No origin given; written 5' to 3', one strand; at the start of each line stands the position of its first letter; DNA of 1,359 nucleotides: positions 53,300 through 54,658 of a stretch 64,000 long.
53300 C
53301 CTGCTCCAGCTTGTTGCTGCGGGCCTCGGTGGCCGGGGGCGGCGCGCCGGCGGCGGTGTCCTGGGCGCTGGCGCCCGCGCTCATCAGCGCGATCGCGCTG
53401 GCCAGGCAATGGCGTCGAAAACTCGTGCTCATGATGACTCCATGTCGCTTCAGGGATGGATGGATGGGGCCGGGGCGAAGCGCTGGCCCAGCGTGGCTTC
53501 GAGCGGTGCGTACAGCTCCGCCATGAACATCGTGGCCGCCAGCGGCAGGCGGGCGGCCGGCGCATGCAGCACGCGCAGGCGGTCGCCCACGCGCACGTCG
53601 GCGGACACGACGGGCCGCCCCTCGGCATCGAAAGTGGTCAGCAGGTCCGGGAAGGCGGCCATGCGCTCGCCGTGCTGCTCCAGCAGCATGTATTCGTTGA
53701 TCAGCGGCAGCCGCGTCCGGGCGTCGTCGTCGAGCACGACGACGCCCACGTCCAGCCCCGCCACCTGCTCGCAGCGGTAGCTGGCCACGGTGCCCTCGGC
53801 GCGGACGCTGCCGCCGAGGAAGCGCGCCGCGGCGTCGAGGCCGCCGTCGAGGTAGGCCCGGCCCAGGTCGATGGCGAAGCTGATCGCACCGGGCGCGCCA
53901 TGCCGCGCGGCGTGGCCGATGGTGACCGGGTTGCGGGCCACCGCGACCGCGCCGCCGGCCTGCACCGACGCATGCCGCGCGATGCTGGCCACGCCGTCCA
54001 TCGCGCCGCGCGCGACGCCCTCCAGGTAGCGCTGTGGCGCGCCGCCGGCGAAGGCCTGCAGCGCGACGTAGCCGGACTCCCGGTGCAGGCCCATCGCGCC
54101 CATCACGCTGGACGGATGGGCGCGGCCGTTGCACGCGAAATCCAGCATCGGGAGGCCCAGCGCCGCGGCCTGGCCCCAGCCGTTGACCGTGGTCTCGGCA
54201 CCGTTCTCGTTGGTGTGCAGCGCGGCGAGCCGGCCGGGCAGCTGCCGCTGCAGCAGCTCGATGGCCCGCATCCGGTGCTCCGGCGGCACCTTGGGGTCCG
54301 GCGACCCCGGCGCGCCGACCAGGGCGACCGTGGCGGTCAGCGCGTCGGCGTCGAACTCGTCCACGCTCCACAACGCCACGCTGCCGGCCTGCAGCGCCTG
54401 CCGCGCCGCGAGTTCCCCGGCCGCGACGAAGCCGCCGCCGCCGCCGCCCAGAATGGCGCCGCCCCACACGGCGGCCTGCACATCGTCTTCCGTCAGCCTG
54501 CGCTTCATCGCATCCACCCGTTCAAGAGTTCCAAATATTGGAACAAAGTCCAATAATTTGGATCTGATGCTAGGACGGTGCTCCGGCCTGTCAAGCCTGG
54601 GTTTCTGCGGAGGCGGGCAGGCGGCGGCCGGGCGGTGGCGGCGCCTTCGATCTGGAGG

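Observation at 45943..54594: IclR-centred locus with inverted paralogous arms: OPT-DUF917 versus DUF917-TonB receptor-M14 carboxypeptidase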

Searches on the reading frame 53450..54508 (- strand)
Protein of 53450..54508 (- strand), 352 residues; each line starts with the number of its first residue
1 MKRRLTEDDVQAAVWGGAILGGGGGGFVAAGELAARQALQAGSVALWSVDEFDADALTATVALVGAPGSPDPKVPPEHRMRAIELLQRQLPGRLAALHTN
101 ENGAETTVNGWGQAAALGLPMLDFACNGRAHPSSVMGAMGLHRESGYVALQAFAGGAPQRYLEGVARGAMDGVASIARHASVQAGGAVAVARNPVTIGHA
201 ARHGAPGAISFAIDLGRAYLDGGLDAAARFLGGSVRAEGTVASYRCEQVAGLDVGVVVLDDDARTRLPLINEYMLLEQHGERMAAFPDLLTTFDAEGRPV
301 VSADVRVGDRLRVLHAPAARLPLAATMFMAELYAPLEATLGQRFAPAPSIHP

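Call 5: search_protein_families(library=pfam, proteins=[window:53450-54508:-], max_evalue=0.01)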
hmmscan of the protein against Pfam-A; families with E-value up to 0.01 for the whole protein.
window:53450-54508:- (352 aa): 2 families
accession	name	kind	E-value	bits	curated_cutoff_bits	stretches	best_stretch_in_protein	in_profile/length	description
PF20906.3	S-Me-THD_C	-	1.3e-21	77.2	27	1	173-319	6-164/190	S-Me-THD-like, C-terminal domain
PF06032.18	S-Me-THD_N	-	9.6e-19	68.4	27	1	9-143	2-138/158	S-Me-THD-like, N-terminal domain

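Call 6: search_protein_families(library=ncbifam, proteins=[window:53450-54508:-], max_evalue=0.01)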
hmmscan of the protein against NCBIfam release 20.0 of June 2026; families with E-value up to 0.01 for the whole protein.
window:53450-54508:- (352 aa): 2 families
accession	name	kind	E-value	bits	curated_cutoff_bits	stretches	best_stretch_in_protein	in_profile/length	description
NF058529.1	thiohydan_desulf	equivalog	8.4e-72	242.2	440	1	3-343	1-356/362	thiohydantoin desulfurase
NF058532.1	CH3_S_uro_de_S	equivalog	2.7e-67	227.2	450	1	3-342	1-348/352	S-methyl thiohydantoin desulfurase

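Call 8: search_solved_structures(query=window:53450-54508:-, max_evalue=0.01, show_alignments=2)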
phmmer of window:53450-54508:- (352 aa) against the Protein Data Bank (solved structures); distinct sequences matched with E-value up to 0.01: 0.

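Call 14: find_encoding_contigs(protein=window:53450-54508:-, flank=10000, max_places=6)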
Protein window:53450-54508:- (352 aa): no gene with exactly this product is on record in the collection.

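Call 15: find_homologous_proteins(query=window:53450-54508:-, max_evalue=1e-10)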
Query window:53450-54508:- (352 aa): 460 proteins with E <= 1e-10 among 8000 candidates; the best 120 are listed.
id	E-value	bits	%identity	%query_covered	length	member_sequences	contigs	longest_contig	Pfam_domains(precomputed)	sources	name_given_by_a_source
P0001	9.3e-224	760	100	100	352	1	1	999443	PF20906.4,PF06032.19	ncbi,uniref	ncbi:MAG: DUF917 family protein [Roseateles sp.]|uniref:S-methyl thiohydantoin desulfurase domain-co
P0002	1.2e-152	526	71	98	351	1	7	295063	PF20906.4,PF06032.19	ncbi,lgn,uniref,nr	ncbi:hypothetical protein CDN99_19570 [Roseateles aquatilis]|uniref:DUF917 domain-containing protein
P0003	4.7e-151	521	71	99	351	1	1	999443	PF20906.4,PF06032.19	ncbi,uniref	ncbi:MAG: DUF917 family protein [Roseateles sp.]|uniref:S-methyl thiohydantoin desulfurase domain-co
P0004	5.4e-149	514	69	99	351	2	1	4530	PF20906.4,PF06032.19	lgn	-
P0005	3.0e-143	495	66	98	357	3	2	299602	PF20906.4,PF06032.19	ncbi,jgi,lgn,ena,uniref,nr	ncbi:DUF917 family protein [Variovorax sp.]|uniref:S-methyl thiohydantoin desulfurase domain-contain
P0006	3.2e-143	495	66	99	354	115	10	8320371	PF20906.4,PF06032.19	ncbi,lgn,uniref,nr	ncbi:DUF917 family protein [Variovorax sp. NFACC27]|uniref:S-methyl thiohydantoin desulfurase domain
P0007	4.9e-143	495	65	99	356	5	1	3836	PF20906.4,PF06032.19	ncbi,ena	-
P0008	3.9e-141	488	68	99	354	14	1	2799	PF20906.4,PF06032.19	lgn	-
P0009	8.5e-140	484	64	98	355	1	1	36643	PF20906.4,PF06032.19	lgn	-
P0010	9.7e-140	484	63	99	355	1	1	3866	PF20906.4,PF06032.19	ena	-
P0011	2.8e-139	482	65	98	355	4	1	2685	PF20906.4,PF06032.19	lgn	-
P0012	2.8e-139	482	65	98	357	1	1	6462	PF20906.4,PF06032.19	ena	-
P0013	5.8e-139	481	64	99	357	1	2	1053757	PF20906.4,PF06032.19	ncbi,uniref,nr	ncbi:DUF917 family protein [Variovorax dokdonensis]|uniref:DUF917 family protein n=1 Tax=Variovorax 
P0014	5.0e-138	478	65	99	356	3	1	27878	PF20906.4,PF06032.19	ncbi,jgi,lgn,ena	jgi:DUF917 family protein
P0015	6.2e-138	478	66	98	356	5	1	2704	PF20906.4,PF06032.19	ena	-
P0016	6.8e-138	478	66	98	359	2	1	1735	PF20906.4,PF06032.19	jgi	-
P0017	5.2e-137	475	64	97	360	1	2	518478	PF20906.4,PF06032.19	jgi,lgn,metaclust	metaclust:\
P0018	1.4e-136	474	66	98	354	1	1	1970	PF20906.4,PF06032.19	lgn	-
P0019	1.5e-136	473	65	99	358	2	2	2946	PF20906.4,PF06032.19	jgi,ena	-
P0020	1.0e-135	471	67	98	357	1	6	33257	PF20906.4,PF06032.19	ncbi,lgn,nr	ncbi:MAG: DUF917 family protein [Burkholderiales bacterium]|nr:DUF917 family protein [Burkholderiale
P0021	1.7e-135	470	64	99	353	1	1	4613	PF20906.4,PF06032.19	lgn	-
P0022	1.7e-134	467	63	99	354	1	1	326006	PF20906.4,PF06032.19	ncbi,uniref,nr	ncbi:DUF917 family protein [Streptomyces sp. VRA16 Mangrove soil]|uniref:S-methyl thiohydantoin desu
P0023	1.8e-134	467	65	98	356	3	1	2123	PF20906.4,PF06032.19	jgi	-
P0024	3.4e-134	466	61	100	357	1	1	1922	PF20906.4,PF06032.19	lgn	-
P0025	5.4e-134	465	64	98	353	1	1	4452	PF20906.4,PF06032.19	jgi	jgi:DUF917 family protein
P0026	1.0e-133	464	64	99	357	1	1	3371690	PF20906.4,PF06032.19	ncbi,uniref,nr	ncbi:DUF917 family protein [Microbacterium sp. M28]|uniref:S-methyl thiohydantoin desulfurase domain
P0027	2.8e-133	463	64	99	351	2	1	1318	PF20906.4,PF06032.19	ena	-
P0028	3.8e-133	462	61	99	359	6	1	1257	PF20906.4,PF06032.19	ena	-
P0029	9.7e-133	461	63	99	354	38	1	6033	PF20906.4,PF06032.19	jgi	-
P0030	2.0e-132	460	65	99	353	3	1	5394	PF20906.4,PF06032.19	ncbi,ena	-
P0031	4.3e-132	459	65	98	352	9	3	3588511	PF20906.4,PF06032.19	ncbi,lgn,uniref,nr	ncbi:S-methyl thiohydantoin desulfurase domain-containing protein [Cupriavidus basilensis]|uniref:S-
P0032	5.9e-132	458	62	98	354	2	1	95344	PF20906.4,PF06032.19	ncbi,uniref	ncbi:DUF917 family protein [Streptomyces sp. NPDC057682]|uniref:S-methyl thiohydantoin desulfurase d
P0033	2.5e-131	456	62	99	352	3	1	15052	PF20906.4,PF06032.19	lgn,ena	-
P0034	3.5e-131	456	63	99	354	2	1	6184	PF20906.4,PF06032.19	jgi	jgi:DUF917 family protein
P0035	4.4e-131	455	61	99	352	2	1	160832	PF20906.4,PF06032.19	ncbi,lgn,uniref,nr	ncbi:DUF917 family protein [Scandinavium sp. H11S7]|uniref:S-methyl thiohydantoin desulfurase domain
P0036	3.0e-130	453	62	98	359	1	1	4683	PF20906.4,PF06032.19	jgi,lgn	jgi:hypothetical protein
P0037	3.5e-130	452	60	99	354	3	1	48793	PF20906.4,PF06032.19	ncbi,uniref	ncbi:DUF917 family protein [Streptomyces sp. NPDC017964]|uniref:S-methyl thiohydantoin desulfurase d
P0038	3.5e-130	452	61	100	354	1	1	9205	PF20906.4,PF06032.19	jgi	jgi:uncharacterized protein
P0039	3.9e-130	452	60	99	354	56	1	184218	PF20906.4,PF06032.19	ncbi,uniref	ncbi:DUF917 family protein [Streptomyces sp. NPDC056452]|uniref:S-methyl thiohydantoin desulfurase d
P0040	3.9e-130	452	62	98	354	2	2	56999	PF20906.4,PF06032.19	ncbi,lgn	ncbi:S-methyl thiohydantoin desulfurase domain-containing protein [Streptomyces sp. NPDC001478]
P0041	4.6e-130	452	62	99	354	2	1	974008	PF20906.4,PF06032.19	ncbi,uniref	ncbi:DUF917 family protein [Streptomyces sp. KL116D]|uniref:S-methyl thiohydantoin desulfurase domai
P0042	4.8e-130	452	63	98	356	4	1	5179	PF20906.4,PF06032.19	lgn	-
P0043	5.2e-130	452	61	98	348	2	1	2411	PF20906.4,PF06032.19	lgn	-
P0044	6.6e-130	452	62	99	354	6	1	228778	PF20906.4,PF06032.19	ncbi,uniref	ncbi:DUF917 family protein [Streptomyces sp. NPDC059166]|uniref:S-methyl thiohydantoin desulfurase d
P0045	8.9e-130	451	61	99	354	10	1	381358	PF20906.4,PF06032.19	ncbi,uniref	ncbi:DUF917 family protein [Streptomyces sp. NPDC050149]|uniref:S-methyl thiohydantoin desulfurase d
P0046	1.2e-129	451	61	99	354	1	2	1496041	PF20906.4,PF06032.19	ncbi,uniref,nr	ncbi:hypothetical protein CG723_08805 [Streptomyces sp. CB01635]|uniref:S-methyl thiohydantoin desul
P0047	2.1e-129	450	62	98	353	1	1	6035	PF20906.4,PF06032.19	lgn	-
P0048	3.8e-129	449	63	98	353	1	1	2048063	PF20906.4,PF06032.19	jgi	jgi:DUF917 family protein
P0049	3.9e-129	449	61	99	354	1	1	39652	PF20906.4,PF06032.19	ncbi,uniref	ncbi:DUF917 family protein [Streptomyces sp. NPDC059639]|uniref:S-methyl thiohydantoin desulfurase d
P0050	9.7e-129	448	61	99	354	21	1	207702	PF20906.4,PF06032.19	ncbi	ncbi:S-methyl thiohydantoin desulfurase domain-containing protein [Streptomyces sp. UC4497]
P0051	1.3e-128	447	62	99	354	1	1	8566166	PF20906.4,PF06032.19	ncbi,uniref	ncbi:DUF917 family protein [Streptomyces sp. Q6]|uniref:DUF917 family protein n=1 Tax=Streptomyces c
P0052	1.8e-128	447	61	99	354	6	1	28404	PF20906.4,PF06032.19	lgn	-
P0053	2.5e-128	446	60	99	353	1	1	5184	PF20906.4,PF06032.19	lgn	-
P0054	5.1e-128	445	62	99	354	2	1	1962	PF20906.4,PF06032.19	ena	-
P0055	5.2e-128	445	61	99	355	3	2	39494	PF20906.4,PF06032.19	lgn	-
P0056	7.4e-128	445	61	98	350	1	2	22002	PF20906.4,PF06032.19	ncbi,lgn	ncbi:MAG: DUF917 family protein [Propioniciclava sp.]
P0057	9.7e-128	444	62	98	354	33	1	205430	PF20906.4,PF06032.19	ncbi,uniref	ncbi:DUF917 family protein [Streptomyces sp. NPDC002932]|uniref:S-methyl thiohydantoin desulfurase d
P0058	1.2e-127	444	61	98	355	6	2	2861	PF20906.4,PF06032.19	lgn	-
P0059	1.6e-127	444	61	98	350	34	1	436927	PF20906.4,PF06032.19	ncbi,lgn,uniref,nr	ncbi:DUF917 family protein [Scandinavium goeteborgense]|uniref:DUF917 family protein n=1 Tax=Scandin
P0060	2.2e-127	443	63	98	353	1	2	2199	PF20906.4,PF06032.19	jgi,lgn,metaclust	metaclust:\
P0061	8.6e-127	441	60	99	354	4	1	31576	PF20906.4,PF06032.19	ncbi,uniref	ncbi:DUF917 family protein [Streptomyces sp. NPDC056390]|uniref:S-methyl thiohydantoin desulfurase d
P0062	1.1e-126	441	62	99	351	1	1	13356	PF20906.4,PF06032.19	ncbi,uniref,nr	ncbi:DUF917 family protein [Pelomonas sp. KK5]|uniref:S-methyl thiohydantoin desulfurase domain-cont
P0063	1.1e-126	441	60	98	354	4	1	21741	PF20906.4,PF06032.19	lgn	-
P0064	1.4e-126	441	61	98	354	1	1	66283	PF20906.4,PF06032.19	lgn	-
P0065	1.5e-126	441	61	98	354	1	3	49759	PF20906.4,PF06032.19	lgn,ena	-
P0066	2.0e-126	440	59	100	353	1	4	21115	PF20906.4,PF06032.19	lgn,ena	-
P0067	2.0e-126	440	60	99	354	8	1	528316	PF20906.4,PF06032.19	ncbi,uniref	ncbi:DUF917 family protein [Streptomyces sp. NPDC049954]|uniref:S-methyl thiohydantoin desulfurase d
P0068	5.4e-126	439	61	98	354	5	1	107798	PF20906.4,PF06032.19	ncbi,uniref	ncbi:DUF917 family protein [Streptomyces sp. NPDC058287]|uniref:S-methyl thiohydantoin desulfurase d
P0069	9.9e-126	438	60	98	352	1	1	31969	PF20906.4,PF06032.19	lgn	-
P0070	1.6e-125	437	59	98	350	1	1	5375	PF20906.4,PF06032.19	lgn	-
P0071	3.0e-125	436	61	98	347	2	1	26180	PF20906.4,PF06032.19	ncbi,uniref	ncbi:DUF917 family protein [Paracoccus sp. (in: a-proteobacteria)]|uniref:S-methyl thiohydantoin des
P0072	3.3e-125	436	61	99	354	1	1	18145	PF20906.4,PF06032.19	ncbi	ncbi:S-methyl thiohydantoin desulfurase domain-containing protein [Isoptericola sp. NPDC055881]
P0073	3.3e-125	436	59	98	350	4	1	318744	PF20906.4,PF06032.19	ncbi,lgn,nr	ncbi:DUF917 family protein [Enterobacteriaceae bacterium RIT691]|nr:DUF917 family protein [Enterobac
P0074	4.2e-125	436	60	98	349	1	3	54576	PF20906.4,PF06032.19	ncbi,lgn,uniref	ncbi:MAG: DUF917 family protein [Tropicimonas sp.]|uniref:S-methyl thiohydantoin desulfurase domain-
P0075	7.6e-125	435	57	98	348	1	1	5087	PF20906.4,PF06032.19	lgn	-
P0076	4.0e-124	433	60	99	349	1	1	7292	PF20906.4,PF06032.19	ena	-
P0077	1.5e-123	431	59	99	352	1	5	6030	PF20906.4,PF06032.19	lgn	-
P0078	1.6e-123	431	60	99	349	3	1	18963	PF20906.4,PF06032.19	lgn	-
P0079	1.9e-123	430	61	99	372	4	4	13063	PF20906.4,PF06032.19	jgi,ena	jgi:DUF917 family protein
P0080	2.5e-123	430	59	98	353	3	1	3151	PF20906.4,PF06032.19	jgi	-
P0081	5.6e-123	429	59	98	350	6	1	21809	PF20906.4,PF06032.19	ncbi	ncbi:S-methyl thiohydantoin desulfurase domain-containing protein [Klebsiella aerogenes]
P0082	5.2e-122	426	58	98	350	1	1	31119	PF20906.4,PF06032.19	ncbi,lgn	ncbi:MAG: DUF917 family protein [Propioniciclava sp.]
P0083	5.3e-122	426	59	99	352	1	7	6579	PF20906.4,PF06032.19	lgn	-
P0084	2.3e-121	423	60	99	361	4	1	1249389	PF20906.4,PF06032.19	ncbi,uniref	ncbi:DUF917 family protein [Nocardioides sp. CCNWLW239]|uniref:S-methyl thiohydantoin desulfurase do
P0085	3.5e-121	423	58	98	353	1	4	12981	PF20906.4,PF06032.19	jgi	jgi:uncharacterized protein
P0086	1.4e-120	421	58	98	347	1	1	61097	PF20906.4,PF06032.19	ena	-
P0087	3.2e-119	416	56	99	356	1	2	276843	PF20906.4,PF06032.19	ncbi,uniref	ncbi:DUF917 family protein [Streptomyces sp. NPDC048332]|uniref:S-methyl thiohydantoin desulfurase d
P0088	4.4e-119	416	58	99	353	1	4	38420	PF20906.4,PF06032.19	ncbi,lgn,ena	-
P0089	5.2e-119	416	57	99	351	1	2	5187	PF20906.4,PF06032.19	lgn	-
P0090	6.3e-118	412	58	99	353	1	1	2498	PF20906.4,PF06032.19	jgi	-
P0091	7.9e-117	409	56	98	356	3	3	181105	PF20906.4,PF06032.19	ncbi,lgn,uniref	ncbi:DUF917 family protein [Streptomyces sp. NPDC051840]|uniref:S-methyl thiohydantoin desulfurase d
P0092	4.3e-116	406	59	99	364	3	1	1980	PF20906.4,PF06032.19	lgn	-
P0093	1.3e-115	405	56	99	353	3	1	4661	PF20906.4,PF06032.19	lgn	-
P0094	8.8e-114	399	56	99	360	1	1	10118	PF20906.4,PF06032.19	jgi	jgi:DUF917 family protein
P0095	2.3e-113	397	55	98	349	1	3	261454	PF20906.4,PF06032.19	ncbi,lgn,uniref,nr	ncbi:DUF917 family protein [Burkholderia multivorans]|uniref:DUF917 family protein n=1 Tax=Burkholde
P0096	4.0e-112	393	56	99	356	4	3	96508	PF20906.4,PF06032.19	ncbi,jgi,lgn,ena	-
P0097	4.2e-112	393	55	98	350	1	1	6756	PF20906.4,PF06032.19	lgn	-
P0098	5.9e-111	389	57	97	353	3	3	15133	PF20906.4,PF06032.19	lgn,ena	-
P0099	2.6e-109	384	56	98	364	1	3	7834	PF20906.4,PF06032.19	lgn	-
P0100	1.6e-107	378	55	97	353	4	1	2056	PF20906.4,PF06032.19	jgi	-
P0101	6.9e-107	376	57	97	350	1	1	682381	PF20906.4,PF06032.19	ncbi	ncbi:MAG: DUF917 family protein [Pseudoxanthomonas sp.]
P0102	1.3e-106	375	52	100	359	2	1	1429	PF20906.4,PF06032.19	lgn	-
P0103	4.1e-106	373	56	99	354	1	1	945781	PF20906.4,PF06032.19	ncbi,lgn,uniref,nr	ncbi:DUF917 family protein [Nocardioides insulae]|uniref:S-methyl thiohydantoin desulfurase domain-c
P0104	4.7e-106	373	57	97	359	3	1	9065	PF20906.4,PF06032.19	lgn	-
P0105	5.9e-105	370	54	97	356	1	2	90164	PF20906.4,PF06032.19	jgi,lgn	jgi:DUF917 family protein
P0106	1.6e-104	368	54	100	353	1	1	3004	PF20906.4,PF06032.19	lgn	-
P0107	2.7e-104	367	53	97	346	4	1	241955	PF20906.4,PF06032.19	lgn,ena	-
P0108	4.4e-104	367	54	97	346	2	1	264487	PF20906.4,PF06032.19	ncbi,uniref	ncbi:DUF917 family protein [Rhizobium sp. BR 314]|uniref:S-methyl thiohydantoin desulfurase domain-c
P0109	1.7e-102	361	61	80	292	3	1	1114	PF20906.4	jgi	jgi:DUF917 family protein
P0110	2.7e-102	361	55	97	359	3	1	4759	PF20906.4,PF06032.19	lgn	-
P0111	4.4e-102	360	55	97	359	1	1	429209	PF20906.4,PF06032.19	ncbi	ncbi:MAG: DUF917 family protein [Nocardioides sp.]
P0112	5.5e-102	360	51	100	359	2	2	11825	PF20906.4,PF06032.19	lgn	-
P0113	5.1e-101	357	55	97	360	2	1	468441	PF20906.4,PF06032.19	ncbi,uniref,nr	ncbi:DUF917 family protein [Stenotrophomonas mori]|uniref:DUF917 family protein n=1 Tax=Stenotrophom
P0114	5.6e-101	356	54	97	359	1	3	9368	PF20906.4,PF06032.19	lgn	-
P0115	4.7e-100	353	52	84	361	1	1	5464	PF20906.4,PF06032.19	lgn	-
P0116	5.6e-100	353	55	84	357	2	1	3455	PF20906.4,PF06032.19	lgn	-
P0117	1.9e-99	351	54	97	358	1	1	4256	PF20906.4,PF06032.19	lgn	-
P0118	2.7e-99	351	53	98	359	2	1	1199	PF20906.4,PF06032.19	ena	-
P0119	2.2e-97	345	49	96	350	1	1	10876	PF20906.4,PF06032.19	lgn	-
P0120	1.1e-94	336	52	97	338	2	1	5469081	PF20906.4,PF06032.19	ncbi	ncbi:S-methyl thiohydantoin desulfurase domain-containing protein [Labrys neptuniae]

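Call 16: find_related_loci(query=window:53450-54508:-, collection=genome_contigs, flank=10000)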
Query window:53450-54508:- (352 aa) in genome_contigs; peptide patterns used: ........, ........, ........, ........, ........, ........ (x = any residue, [..] = any of these).
112 stretches matched a pattern; 51 encode a relative of the query (tblastn E <= 1e-3); 51 distinct loci.
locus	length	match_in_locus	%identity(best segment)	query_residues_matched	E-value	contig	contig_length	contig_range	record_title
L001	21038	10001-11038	71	1-344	4e-143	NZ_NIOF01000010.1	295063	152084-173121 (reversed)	Roseateles aquatilis strain CCUG 48205 Scaffold9_1, whole genome shotgun sequence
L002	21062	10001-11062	66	1-352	9e-138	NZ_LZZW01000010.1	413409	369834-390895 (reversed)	Variovorax sp. UMC13 VC13_contig000010, whole genome shotgun sequence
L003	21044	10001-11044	66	1-346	3e-137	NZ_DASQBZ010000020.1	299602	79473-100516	MAG: Variovorax sp. isolate SMAG_U11686 k141_20449, whole genome shotgun sequence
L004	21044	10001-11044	66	1-346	1e-135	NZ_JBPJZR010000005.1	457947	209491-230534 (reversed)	Variovorax sp. GB1P17 NODE_5_length_457947_cov_32.491798, whole genome shotgun sequence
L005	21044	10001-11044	66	1-346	2e-135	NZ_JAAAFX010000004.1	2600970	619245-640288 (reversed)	Variovorax boronicumulans strain Xaverov 112 NODE_4_length_2600862_cov_15.168293, whole genome shotgun sequence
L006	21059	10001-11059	64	1-350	9e-133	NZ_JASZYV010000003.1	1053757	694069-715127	Variovorax dokdonensis strain CGMCC 1.12089 L12089_3, whole genome shotgun sequence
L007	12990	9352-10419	63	1-352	3e-131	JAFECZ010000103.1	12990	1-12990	MAG: Proteobacteria bacterium isolate SZAS-59 LIN-358__103__length-12990, whole genome shotgun sequence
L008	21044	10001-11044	66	1-346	3e-130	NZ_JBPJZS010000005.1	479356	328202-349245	Variovorax sp. GB1R11 NODE_5_length_479356_cov_34.848522, whole genome shotgun sequence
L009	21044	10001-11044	65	1-346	4e-129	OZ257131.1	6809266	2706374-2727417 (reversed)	MAG: Burkholderiaceae bacterium isolate 1de4271b-9a23-49d0-82b1-cb9bd7cf9e0c genome assembly, chromosome: 1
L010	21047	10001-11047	66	1-347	2e-128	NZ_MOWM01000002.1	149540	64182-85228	Variovorax sp. E3 contig00002, whole genome shotgun sequence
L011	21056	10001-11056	65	1-350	3e-128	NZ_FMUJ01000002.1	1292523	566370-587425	Variovorax sp. EL159, whole genome shotgun sequence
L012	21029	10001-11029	66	1-341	4e-128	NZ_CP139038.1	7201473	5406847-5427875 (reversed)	Variovorax sp. W6 chromosome, complete genome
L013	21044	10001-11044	65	1-346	1e-127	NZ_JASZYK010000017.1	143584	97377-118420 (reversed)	Variovorax sp. J22G73 L63950_17, whole genome shotgun sequence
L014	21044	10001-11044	65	1-346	3e-126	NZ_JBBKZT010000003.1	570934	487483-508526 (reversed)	Variovorax rhizosphaerae strain KACC 18900 contig00003, whole genome shotgun sequence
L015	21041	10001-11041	62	1-346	3e-124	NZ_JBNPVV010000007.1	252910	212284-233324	Microbacterium sp. ZKA21 Ga0506665_07, whole genome shotgun sequence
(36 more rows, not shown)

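Call 19: find_encoding_contigs(protein=P0006, flank=8000, max_places=2)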
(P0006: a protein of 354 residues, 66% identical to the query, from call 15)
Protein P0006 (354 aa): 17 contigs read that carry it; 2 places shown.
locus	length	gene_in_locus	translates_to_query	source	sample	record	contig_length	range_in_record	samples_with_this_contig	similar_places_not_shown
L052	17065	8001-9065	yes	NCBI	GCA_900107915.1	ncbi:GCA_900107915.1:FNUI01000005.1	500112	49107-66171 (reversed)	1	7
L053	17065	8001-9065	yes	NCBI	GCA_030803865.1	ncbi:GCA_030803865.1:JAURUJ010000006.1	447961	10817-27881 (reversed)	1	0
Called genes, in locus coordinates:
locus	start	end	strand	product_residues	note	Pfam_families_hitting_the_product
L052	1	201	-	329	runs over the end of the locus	PF03401:TctC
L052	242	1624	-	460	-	PF00206:Lyase_1, PF10397:ADSL_C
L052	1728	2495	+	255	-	PF00392:GntR, PF07702:UTRA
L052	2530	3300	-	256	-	PF00528:BPD_transp_1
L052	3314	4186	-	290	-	PF00005:ABC_tran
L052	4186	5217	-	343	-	PF04069:OpuAC (weak), PF09084:NMT1, PF13379:NMT1_2 (faint)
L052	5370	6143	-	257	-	PF09339:HTH_IclR, PF01614:IclR_C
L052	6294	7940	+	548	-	PF03169:OPT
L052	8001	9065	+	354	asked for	PF06032:S-Me-THD_N, PF20906:S-Me-THD_C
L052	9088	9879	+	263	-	PF01177:Asp_Glu_race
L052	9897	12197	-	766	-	PF00390:malic, PF03949:Malic_M, PF01515:PTA_PTB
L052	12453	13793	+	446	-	PF00890:FAD_binding_2 (faint), PF01266:DAO (weak), PF01494:FAD_binding_3, PF04820:Trp_halogenase, PF12831:FAD_oxidored, PF13450:NAD_binding_8, PF04820:Trp_halogenase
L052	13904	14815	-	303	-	PF02826:2-Hacid_dh_C (faint), PF03446:NAD_binding_2, PF03807:F420_oxidored (weak), PF14833:NAD_binding_11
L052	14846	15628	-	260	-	PF01261:AP_endonuc_2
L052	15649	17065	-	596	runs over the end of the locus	PF02776:TPP_enzyme_N, PF00205:TPP_enzyme_M, PF02775:TPP_enzyme_C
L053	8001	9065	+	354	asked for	PF06032:S-Me-THD_N, PF20906:S-Me-THD_C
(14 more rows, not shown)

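Call 20: find_encoding_contigs(protein=P0051, flank=8000, max_places=2)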
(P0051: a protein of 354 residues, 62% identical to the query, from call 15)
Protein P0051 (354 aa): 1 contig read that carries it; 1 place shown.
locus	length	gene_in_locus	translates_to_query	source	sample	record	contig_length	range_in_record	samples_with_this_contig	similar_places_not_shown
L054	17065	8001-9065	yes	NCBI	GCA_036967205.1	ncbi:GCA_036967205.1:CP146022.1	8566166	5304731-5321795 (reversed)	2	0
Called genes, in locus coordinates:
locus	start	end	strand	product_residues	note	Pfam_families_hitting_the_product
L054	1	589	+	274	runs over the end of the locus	PF01048:PNP_UDP_1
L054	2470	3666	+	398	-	-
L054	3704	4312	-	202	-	PF10756:bPH_6 (weak)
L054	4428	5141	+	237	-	PF07302:AroM, PF01177:Asp_Glu_race (faint)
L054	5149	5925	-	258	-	PF09339:HTH_IclR, PF01614:IclR_C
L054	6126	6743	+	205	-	PF03169:OPT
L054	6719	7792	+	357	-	-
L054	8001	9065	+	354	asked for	PF06032:S-Me-THD_N, PF20906:S-Me-THD_C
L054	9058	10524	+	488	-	PF01546:Peptidase_M20, PF07687:M20_dimer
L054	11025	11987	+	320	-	PF01791:DeoC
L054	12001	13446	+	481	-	PF00171:Aldedh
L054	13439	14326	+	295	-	PF00171:Aldedh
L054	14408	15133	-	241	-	PF00440:TetR_N, PF02909:TetR_C_1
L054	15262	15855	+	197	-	PF03358:FMN_red, PF02525:Flavodoxin_2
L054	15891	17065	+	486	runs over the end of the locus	PF06609:TRI12, PF07690:MFS_1, PF00083:Sugar_tr (weak)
